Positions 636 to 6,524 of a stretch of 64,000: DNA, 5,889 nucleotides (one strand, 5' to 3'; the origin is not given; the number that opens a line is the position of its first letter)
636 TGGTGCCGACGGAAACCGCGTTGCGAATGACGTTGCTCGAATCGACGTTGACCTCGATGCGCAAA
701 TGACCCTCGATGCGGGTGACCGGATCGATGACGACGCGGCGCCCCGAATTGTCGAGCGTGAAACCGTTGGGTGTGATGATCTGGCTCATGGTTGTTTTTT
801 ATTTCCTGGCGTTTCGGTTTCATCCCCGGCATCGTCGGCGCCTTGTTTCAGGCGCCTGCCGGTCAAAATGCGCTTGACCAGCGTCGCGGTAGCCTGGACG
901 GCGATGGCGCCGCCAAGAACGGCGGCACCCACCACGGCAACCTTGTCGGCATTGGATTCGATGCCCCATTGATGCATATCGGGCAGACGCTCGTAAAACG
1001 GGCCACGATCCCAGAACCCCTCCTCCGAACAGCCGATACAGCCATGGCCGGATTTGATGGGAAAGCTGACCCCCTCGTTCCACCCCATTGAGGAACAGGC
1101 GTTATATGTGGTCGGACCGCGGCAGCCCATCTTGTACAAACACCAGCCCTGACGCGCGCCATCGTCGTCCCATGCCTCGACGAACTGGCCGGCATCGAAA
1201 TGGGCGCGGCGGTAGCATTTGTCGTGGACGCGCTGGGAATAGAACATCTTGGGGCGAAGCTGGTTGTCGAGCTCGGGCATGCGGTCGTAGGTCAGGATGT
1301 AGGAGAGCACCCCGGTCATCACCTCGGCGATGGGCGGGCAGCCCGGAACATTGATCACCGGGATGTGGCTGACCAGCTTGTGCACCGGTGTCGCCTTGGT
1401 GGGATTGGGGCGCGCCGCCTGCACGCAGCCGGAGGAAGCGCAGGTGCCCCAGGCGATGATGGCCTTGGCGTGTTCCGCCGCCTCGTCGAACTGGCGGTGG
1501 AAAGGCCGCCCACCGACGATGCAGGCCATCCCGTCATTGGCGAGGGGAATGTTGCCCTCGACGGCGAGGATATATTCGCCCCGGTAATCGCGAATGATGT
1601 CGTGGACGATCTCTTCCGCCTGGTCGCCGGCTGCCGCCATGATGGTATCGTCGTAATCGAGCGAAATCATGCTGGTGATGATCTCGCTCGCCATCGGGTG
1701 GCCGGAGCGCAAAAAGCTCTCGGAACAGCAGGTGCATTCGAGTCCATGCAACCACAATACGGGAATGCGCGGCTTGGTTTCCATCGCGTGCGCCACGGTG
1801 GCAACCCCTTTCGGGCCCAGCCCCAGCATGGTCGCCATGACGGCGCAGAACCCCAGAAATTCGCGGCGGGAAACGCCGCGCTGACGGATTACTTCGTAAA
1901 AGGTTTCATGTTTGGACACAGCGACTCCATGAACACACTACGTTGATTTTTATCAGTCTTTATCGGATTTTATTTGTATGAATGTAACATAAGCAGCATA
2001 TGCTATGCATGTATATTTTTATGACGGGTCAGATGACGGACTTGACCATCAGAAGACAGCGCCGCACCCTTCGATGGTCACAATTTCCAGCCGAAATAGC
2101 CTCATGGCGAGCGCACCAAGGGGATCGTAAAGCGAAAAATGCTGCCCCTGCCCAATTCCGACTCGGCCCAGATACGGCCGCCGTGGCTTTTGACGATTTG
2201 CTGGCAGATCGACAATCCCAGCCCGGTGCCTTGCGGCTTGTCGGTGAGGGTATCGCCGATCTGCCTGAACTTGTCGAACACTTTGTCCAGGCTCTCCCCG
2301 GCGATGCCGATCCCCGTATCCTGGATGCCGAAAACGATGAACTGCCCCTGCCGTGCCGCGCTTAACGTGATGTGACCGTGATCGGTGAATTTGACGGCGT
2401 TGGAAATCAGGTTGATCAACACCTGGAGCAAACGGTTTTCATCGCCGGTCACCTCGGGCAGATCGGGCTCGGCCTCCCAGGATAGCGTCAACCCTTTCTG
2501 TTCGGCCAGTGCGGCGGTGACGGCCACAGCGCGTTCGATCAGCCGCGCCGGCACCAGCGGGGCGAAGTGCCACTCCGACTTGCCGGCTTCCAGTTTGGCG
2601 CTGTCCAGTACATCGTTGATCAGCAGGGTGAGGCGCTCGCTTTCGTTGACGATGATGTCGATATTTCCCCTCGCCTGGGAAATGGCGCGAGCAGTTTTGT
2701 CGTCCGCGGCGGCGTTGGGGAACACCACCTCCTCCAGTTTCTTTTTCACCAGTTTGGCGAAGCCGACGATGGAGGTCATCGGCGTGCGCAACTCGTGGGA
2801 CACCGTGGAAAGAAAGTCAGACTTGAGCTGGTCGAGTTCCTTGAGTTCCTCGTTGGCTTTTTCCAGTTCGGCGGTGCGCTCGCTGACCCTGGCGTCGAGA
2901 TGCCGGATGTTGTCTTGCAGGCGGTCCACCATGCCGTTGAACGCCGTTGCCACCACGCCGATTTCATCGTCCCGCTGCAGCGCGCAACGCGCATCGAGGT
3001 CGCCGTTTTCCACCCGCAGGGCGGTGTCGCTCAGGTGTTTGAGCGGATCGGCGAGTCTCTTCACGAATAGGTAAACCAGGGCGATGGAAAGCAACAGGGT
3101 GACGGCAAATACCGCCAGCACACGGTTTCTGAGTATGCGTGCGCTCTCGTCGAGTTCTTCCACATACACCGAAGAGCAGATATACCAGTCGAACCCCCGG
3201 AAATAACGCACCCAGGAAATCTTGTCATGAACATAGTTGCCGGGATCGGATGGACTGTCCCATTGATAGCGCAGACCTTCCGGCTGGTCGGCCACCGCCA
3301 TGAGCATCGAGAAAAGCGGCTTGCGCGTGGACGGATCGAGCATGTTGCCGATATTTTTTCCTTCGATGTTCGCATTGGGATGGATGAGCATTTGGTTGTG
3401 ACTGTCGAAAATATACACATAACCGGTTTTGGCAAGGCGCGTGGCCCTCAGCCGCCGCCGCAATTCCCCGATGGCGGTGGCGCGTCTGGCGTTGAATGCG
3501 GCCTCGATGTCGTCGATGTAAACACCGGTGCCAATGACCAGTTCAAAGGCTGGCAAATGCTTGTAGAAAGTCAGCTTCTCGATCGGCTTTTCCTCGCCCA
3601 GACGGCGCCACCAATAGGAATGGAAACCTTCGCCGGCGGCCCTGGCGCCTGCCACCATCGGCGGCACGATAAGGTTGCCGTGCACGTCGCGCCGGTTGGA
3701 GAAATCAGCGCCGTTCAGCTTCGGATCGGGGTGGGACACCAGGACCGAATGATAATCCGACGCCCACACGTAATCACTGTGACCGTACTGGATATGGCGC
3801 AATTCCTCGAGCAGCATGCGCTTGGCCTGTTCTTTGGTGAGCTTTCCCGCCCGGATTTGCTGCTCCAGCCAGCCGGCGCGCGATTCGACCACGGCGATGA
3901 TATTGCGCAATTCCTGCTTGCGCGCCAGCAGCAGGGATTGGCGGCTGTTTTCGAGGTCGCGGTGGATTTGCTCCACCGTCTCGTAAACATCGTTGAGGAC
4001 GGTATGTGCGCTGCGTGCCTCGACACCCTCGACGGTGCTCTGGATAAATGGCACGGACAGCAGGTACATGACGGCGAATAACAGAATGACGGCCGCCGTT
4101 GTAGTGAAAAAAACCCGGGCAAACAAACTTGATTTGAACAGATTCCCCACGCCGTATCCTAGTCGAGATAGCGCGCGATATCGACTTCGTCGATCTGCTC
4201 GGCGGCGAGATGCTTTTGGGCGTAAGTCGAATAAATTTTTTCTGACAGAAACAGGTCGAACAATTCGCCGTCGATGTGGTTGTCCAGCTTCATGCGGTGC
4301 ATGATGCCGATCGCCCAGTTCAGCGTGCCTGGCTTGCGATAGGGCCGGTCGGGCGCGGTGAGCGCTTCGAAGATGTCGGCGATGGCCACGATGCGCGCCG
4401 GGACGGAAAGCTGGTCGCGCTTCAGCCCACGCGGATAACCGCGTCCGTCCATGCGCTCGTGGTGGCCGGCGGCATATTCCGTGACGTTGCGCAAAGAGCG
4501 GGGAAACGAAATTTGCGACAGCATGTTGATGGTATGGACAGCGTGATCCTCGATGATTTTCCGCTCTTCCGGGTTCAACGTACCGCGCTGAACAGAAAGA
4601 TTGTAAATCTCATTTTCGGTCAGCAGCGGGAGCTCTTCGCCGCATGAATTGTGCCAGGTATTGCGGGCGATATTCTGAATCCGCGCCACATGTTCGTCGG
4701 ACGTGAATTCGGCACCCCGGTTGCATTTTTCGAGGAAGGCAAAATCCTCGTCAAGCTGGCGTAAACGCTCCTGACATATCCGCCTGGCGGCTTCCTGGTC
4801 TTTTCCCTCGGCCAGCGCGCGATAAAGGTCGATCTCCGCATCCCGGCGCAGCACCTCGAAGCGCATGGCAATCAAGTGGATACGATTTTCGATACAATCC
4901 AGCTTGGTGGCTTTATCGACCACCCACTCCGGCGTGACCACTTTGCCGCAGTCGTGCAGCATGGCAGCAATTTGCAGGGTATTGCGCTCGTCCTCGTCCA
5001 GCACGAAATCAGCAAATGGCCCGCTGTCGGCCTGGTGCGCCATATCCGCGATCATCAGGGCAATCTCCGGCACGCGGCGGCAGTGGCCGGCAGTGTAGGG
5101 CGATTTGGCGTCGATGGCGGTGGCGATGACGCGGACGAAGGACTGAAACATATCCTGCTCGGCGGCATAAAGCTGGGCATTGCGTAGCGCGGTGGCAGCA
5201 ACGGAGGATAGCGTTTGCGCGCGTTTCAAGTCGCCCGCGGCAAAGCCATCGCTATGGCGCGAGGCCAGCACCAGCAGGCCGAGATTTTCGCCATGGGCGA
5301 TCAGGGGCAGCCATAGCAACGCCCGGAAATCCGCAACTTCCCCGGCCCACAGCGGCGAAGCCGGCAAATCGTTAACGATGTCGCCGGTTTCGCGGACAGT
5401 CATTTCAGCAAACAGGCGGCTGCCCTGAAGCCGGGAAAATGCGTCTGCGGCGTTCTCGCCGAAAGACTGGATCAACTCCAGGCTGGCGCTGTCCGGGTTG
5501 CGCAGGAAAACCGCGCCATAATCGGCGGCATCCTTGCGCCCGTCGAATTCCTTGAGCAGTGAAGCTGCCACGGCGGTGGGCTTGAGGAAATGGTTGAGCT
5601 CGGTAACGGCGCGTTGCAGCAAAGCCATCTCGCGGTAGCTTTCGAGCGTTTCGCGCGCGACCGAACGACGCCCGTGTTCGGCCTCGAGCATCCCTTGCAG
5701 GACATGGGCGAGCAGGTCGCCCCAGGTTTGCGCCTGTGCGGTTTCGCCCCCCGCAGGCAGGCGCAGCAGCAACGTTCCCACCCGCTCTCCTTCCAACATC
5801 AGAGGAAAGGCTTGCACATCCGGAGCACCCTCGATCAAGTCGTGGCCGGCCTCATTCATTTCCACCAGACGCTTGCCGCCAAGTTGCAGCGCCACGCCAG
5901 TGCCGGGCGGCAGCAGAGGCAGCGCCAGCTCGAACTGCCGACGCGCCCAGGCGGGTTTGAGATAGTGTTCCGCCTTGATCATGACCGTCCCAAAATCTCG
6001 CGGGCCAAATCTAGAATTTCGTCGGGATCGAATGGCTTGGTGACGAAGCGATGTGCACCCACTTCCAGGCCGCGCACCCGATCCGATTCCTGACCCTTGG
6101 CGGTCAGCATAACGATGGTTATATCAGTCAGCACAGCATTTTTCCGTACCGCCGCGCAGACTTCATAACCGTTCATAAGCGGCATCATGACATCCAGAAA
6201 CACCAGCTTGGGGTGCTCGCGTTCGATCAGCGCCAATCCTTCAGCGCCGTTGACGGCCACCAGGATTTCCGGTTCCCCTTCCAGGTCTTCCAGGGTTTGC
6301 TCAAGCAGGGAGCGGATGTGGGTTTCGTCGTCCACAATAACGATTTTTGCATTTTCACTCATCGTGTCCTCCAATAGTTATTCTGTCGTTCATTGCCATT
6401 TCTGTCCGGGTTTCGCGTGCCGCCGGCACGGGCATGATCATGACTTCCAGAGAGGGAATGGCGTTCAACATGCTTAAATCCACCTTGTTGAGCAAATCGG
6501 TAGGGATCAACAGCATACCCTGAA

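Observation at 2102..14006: Sensor-type cytoplasmic [NiFe] hydrogenase wired to three kinases, a receiver and an HD-GYP enzyme instead of HoxJ/HoxA, directly upstream of the membrane-bound hydrogenase operon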

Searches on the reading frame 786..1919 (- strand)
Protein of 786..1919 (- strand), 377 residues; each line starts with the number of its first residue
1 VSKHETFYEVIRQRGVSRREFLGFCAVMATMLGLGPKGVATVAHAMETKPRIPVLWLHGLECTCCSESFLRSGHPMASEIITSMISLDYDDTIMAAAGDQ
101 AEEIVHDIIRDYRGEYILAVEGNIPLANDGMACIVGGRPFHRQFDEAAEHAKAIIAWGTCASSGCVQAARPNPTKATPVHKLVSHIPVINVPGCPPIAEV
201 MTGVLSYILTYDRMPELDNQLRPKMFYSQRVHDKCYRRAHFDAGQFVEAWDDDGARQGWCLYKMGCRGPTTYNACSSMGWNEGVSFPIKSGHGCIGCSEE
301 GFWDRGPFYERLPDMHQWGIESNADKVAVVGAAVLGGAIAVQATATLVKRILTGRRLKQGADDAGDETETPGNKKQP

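Call 4: search_protein_families(library=pfam, proteins=[window:786-1919:-], max_evalue=0.01)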
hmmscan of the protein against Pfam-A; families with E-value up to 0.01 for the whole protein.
window:786-1919:- (377 aa): 2 families
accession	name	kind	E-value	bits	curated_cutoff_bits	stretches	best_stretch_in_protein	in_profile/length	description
PF14720.11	NiFe_hyd_SSU_C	-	1.5e-31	109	27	1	227-308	1-79/80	NiFe/NiFeSe hydrogenase small subunit C-terminal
PF01058.29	Oxidored_q6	-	3.8e-28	98.2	27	1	62-207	1-127/128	NADH ubiquinone oxidoreductase, 20 Kd subunit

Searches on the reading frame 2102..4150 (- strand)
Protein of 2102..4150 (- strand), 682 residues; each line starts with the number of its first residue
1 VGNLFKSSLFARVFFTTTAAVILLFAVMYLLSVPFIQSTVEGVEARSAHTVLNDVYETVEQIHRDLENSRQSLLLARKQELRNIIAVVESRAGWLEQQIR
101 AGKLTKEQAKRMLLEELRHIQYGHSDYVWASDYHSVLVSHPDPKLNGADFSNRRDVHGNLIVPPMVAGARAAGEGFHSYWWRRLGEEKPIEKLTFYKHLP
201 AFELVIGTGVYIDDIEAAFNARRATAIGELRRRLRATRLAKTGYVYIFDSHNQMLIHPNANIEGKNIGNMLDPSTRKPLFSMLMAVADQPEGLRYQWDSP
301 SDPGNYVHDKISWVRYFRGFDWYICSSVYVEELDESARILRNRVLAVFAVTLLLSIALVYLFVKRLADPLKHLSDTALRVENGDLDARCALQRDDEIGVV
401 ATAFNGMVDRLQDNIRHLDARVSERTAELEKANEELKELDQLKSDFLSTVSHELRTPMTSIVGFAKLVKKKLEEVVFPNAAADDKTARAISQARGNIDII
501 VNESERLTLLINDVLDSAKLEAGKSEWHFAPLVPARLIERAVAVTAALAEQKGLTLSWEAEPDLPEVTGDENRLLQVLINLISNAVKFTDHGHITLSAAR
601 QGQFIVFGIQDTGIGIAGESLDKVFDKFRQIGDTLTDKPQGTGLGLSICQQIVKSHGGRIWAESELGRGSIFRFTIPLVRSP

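Call 4: search_protein_families(library=pfam, proteins=[window:2102-4150:-], max_evalue=0.01)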
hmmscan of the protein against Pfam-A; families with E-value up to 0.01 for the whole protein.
window:2102-4150:- (682 aa): 8 families
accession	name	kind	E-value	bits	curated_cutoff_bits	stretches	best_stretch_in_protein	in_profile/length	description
PF08269.17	dCache_2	-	1.1e-56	192.6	26.5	1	38-333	7-297/298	Cache domain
PF17200.10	sCache_2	-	1.8e-51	174.6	25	2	76-220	4-150/155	Single Cache domain 2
PF02518.31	HATPase_c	-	1.4e-29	103.2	26.4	1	569-679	1-110/111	Histidine kinase-, DNA gyrase B-, and HSP90-like ATPase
PF17201.10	Cache_3-Cache_2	-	2.6e-24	86.5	27.7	2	225-338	186-294/299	Cache 3/Cache 2 fusion domain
PF00512.31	HisKA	-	7.6e-16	58.4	26.9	1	443-523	2-66/66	His Kinase A (phospho-acceptor) domain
PF00672.30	HAMP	-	6.4e-13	49.2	25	1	362-413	2-53/53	HAMP domain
PF17203.10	sCache_3_2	-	5e-05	23.8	28.4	0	229-277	42-84/140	Single cache domain 3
PF02743.24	dCache_1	-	0.00037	20.6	45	1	229-280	154-201/240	Cache domain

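Call 74: search_protein_families(library=ncbifam, proteins=[window:2102-4150:-], max_evalue=0.001)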
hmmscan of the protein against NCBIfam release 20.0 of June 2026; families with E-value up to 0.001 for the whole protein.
window:2102-4150:- (682 aa): 86 families (the best 25 are shown)
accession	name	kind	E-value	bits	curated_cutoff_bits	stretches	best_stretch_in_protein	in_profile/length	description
NF011874.0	PRK15347.1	equivalog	5.3e-64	216.7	852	1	260-678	212-614/921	two component system sensor kinase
TIGR02956.1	TMAO_torS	equivalog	7.6e-62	209.6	676.5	1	346-681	335-685/967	TMAO reductase system sensor histidine kinase/response regulator TorS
NF046044.1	PnpS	equivalog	1.1e-59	202.5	400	1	435-677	162-390/390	two-component system histidine kinase PnpS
NF033092.0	HK_WalK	equivalog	1.6e-54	185.5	725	2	437-678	366-594/594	cell wall metabolism sensor histidine kinase WalK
NF008318.0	PRK11107.1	equivalog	7.4e-54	183.1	890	1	339-679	171-519/920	two-component sensor histidine kinase BarA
NF038297.2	hybrid_HK_HrmK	equivalog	3.1e-53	181.3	725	1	422-679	214-458/607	hybrid histidine kinase/response regulator HrmK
NF040691.1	MtrAB_MtrB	equivalog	2.9e-52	178.3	450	1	331-679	177-493/507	MtrAB system histidine kinase MtrB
NF047874.1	MASE3_PAS_HK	subfamily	4.6e-50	171.1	560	1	423-678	378-625/655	MASE3 domain-containing sensor histidine kinase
TIGR02966.1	phoR_proteo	equivalog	4.5e-49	167.2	334.2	1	435-676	106-333/333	phosphate regulon sensor histidine kinase PhoR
NF008302.0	PRK11091.1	equivalog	9.6e-45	153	838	1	428-678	268-505/779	aerobic respiration two-component sensor histidine kinase ArcB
NF008099.0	PRK10841.1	equivalog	1.3e-44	152.3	920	1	435-680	462-692/949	two-component system sensor histidine kinase RcsC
NF041947.1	LuxQ_Vibrio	equivalog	1.5e-44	152.1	1200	1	430-678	459-696/843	quorum-sensing autoinducer 2 sensor kinase/phosphatase LuxQ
NF041210.1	his_kin_PieS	equivalog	1.8e-44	152.5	850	1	345-679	174-471/474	two component system sensor histidine kinase PieS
NF045911.1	TCSHisKinNblS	equivalog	3e-44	151.4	1000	1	438-677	383-619/621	two-component system sensor histidine kinase NblS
NF008543.0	PRK11466.1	equivalog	4.4e-43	147.3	982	1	348-680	336-664/914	TMAO reductase system sensor histidine kinase/response regulator TorS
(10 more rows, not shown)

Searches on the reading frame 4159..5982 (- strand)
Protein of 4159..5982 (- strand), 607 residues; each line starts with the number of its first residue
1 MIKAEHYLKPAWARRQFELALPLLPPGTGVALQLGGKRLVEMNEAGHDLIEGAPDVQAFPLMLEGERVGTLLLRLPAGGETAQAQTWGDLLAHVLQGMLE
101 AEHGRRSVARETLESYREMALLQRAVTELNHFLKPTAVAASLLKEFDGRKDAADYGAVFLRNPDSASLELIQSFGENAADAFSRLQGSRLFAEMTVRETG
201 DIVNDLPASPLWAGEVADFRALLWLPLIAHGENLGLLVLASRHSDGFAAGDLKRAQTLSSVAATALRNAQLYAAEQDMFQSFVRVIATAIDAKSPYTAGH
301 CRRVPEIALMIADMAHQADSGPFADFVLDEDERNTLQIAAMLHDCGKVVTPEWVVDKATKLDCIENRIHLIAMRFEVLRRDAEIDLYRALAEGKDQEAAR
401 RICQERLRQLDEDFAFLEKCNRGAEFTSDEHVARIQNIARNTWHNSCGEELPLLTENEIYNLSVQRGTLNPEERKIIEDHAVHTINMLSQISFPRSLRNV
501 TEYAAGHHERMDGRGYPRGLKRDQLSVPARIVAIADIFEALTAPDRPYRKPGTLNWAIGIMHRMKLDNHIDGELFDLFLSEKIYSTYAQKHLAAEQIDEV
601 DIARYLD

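Call 4: search_protein_families(library=pfam, proteins=[window:4159-5982:-], max_evalue=0.01)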
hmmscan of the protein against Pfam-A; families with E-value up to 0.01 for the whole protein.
window:4159-5982:- (607 aa): 5 families
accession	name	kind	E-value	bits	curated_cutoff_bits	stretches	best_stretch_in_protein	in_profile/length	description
PF13487.12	HD_5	-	3.7e-40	137.9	27.2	1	457-574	58-170/170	HD domain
PF01966.28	HD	-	9.2e-16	58.6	22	2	298-375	2-64/116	HD domain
PF13185.12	GAF_2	-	1.6e-08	35.3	28.6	1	151-266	19-135/136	GAF domain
PF01590.32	GAF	-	4e-06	27.8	22.4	1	121-266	5-133/133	GAF domain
PF13492.12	GAF_3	-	2.2e-05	25.3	27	1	153-268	19-129/129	GAF domain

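Call 61: search_solved_structures(query=window:4159-5982:-, max_evalue=0.001, show_alignments=1)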
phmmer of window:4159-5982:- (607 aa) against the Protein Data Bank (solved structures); distinct sequences matched with E-value up to 0.001: 5.
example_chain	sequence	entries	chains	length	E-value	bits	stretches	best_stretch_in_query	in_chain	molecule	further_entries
5z7c_A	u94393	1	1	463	5.7e-23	84.5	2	468-576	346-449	3'3'-cGAMP-specific phosphodiesterase 3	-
4mcw_A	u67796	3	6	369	1.7e-21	79.6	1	465-581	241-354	Metal dependent phosphohydrolase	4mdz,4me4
9rbz_A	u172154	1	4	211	2e-14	56.3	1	463-563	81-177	HD domain/sensory box protein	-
9rc0_A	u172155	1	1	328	7.7e-14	54.3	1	463-563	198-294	HD domain/sensory box protein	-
4r8z_A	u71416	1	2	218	9.7e-14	54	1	497-577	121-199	Cyclic di-GMP phosphodiesterase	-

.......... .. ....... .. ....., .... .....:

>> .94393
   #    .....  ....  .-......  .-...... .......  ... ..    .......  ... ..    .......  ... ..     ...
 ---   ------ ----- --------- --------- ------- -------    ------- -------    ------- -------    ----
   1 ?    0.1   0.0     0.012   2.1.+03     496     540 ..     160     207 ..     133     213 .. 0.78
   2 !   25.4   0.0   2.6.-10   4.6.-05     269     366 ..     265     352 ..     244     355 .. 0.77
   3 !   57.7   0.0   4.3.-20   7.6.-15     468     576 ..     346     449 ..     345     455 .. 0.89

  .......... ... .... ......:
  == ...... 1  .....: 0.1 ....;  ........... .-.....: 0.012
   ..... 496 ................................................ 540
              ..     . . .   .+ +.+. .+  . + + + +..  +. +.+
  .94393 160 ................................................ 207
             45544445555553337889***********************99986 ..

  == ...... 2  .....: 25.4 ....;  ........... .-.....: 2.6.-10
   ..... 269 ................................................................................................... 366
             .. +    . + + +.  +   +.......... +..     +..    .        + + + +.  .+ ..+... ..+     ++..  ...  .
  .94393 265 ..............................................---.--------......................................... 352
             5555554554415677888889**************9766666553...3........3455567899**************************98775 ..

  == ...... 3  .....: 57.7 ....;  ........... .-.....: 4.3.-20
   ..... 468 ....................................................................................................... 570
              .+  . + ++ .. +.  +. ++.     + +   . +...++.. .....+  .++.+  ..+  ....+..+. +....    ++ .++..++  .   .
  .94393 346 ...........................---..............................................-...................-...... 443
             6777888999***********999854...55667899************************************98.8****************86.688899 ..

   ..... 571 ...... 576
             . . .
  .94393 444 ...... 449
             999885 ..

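Call 74: search_protein_families(library=ncbifam, proteins=[window:4159-5982:-], max_evalue=0.001)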
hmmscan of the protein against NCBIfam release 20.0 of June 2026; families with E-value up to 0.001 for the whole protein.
window:4159-5982:- (607 aa): 2 families
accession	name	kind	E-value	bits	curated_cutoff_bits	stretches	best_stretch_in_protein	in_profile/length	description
NF053512.1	nitric_RR_NosR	exception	3.5e-15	55.9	400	1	465-543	242-317/422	response regulator c-di-GMP phosphodiesterase, NosR family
TIGR00277.1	HDIG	domain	0.00067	19.5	27.6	0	305-359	13-53/84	HDIG domain-containing metalloprotein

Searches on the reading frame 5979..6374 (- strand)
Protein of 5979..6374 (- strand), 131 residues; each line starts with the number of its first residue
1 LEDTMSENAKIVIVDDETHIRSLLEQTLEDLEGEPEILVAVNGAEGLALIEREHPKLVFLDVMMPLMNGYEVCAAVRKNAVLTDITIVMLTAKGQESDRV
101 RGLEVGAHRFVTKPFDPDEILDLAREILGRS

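Call 4: search_protein_families(library=pfam, proteins=[window:5979-6374:-], max_evalue=0.01)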
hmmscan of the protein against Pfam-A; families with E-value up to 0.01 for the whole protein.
window:5979-6374:- (131 aa): 1 family
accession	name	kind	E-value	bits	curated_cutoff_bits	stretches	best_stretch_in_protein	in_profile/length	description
PF00072.30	Response_reg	-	1.7e-28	99.5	30.2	1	11-123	1-109/111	Response regulator receiver domain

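Call 74: search_protein_families(library=ncbifam, proteins=[window:5979-6374:-], max_evalue=0.001)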
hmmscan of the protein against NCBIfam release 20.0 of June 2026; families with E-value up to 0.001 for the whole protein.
window:5979-6374:- (131 aa): 99 families (the best 25 are shown)
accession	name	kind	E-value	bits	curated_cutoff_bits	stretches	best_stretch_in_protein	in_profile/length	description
NF045944.1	ResRegRpaBCyano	equivalog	1.7e-29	102.9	330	1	12-130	1-114/229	response regulator transcription factor RpaB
TIGR02154.1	PhoB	equivalog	7.7e-28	97.3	296.2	1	9-129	3-121/226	phosphate regulon transcriptional regulator PhoB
NF007135.0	PRK09581.1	equivalog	1.2e-27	96.9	474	1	9-116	3-108/457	PleD family two-component system response regulator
NF040534.1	resp_reg_YycF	equivalog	2.2e-27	95.8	340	1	10-123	2-110/231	response regulator YycF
NF007005.1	PRK09468.1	equivalog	5.3e-27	94.8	331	1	7-130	2-121/237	osmolarity response regulator transcription factor OmpR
NF040689.1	MtrAB_MtrA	equivalog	1.1e-24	87.1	300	1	11-124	1-109/219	MtrAB system response regulator MtrA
NF007982.1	PRK10710.1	equivalog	1.4e-23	83.7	380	1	4-130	3-124/235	envelope stress response regulator BaeR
NF033117.2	vanR_ACDEGLN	exception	6.2e-23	81.6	350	1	11-121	1-106/226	VanR-ABDEGLN family response regulator transcription factor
NF008199.0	PRK10955.1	equivalog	1.6e-22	80.6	341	1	10-131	3-118/232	envelope stress response regulator transcription factor CpxR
NF008296.0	PRK11083.1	equivalog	2.1e-22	79.7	273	1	8-130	3-120/228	two-component system response regulator CreB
NF053854.1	RespRegPhoBBctds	equivalog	1e-21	77.4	270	1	11-130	1-117/225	two-component system response regulator PhoB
TIGR01387.1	cztR_silR_copR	subfamily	1.5e-21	77.1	279.2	1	11-130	1-116/218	heavy metal response regulator transcription factor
NF033120.0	vanR_FM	exception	4.4e-21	75.6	460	1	9-121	4-111/231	vancomycin resistance response regulator transcription factor, VanR-F/VanR-M family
NF012227.0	AdeR_RR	equivalog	1.6e-20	73.6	340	1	7-130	10-128/239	efflux system response regulator transcription factor AdeR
NF007546.0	PRK10161.1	equivalog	2.2e-20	73.2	471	1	10-125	4-117/229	phosphate response regulator transcription factor PhoB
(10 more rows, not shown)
